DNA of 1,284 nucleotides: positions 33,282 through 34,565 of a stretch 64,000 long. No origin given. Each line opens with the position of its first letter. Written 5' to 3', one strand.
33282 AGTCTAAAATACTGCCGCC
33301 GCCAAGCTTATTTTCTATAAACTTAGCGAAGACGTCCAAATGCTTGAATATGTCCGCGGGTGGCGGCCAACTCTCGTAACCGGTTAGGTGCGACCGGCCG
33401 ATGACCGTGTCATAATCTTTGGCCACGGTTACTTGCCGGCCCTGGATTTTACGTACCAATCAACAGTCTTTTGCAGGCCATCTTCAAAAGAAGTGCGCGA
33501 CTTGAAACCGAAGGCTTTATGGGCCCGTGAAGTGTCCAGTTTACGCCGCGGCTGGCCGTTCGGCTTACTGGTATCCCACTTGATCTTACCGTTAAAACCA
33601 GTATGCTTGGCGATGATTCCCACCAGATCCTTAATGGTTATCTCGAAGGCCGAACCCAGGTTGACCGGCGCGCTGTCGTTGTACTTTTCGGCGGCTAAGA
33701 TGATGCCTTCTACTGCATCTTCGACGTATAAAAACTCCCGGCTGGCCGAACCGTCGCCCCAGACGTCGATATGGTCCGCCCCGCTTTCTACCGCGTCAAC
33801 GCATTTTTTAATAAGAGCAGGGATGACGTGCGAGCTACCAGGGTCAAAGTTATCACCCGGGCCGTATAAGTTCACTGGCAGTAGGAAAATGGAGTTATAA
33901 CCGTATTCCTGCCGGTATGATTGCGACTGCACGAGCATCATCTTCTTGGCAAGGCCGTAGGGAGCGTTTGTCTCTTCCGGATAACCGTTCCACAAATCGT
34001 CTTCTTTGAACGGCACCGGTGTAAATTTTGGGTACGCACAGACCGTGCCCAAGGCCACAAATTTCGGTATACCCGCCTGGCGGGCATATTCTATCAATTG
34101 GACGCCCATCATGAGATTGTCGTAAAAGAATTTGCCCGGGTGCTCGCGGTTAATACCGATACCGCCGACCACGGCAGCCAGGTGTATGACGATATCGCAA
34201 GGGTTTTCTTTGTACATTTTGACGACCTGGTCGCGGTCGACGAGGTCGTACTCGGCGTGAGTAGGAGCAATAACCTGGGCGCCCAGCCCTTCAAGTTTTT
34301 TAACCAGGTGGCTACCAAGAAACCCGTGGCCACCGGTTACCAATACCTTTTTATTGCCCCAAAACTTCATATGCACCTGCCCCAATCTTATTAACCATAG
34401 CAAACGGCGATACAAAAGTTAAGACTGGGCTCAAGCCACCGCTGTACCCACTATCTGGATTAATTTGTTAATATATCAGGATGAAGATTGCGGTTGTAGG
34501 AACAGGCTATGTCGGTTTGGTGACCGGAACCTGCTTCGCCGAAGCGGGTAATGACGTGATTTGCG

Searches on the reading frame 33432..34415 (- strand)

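Call 10: search_protein_families(library=pfam, proteins=[window:33432-34415:-], max_evalue=0.001)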
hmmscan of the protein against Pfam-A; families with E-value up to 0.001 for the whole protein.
window:33432-34415:- (328 aa): 5 families
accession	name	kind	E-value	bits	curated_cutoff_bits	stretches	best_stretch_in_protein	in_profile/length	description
PF01370.27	Epimerase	-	8.8e-59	199.2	20.9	1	24-253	1-239/240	NAD dependent epimerase/dehydratase family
PF16363.11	GDP_Man_Dehyd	-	1.4e-27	97.5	27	1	55-317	58-332/332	GDP-mannose 4,6 dehydratase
PF04321.23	RmlD_sub_bind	-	7.1e-11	42.1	27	1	23-81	2-60/287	RmlD substrate binding domain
PF01073.25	3Beta_HSD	-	5.7e-08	32.5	22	0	54-248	50-235/280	3-beta hydroxysteroid dehydrogenase/isomerase family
PF02719.21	Polysacc_synt_2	-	9.5e-05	22.2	20.2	0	57-124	62-128/293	Polysaccharide biosynthesis protein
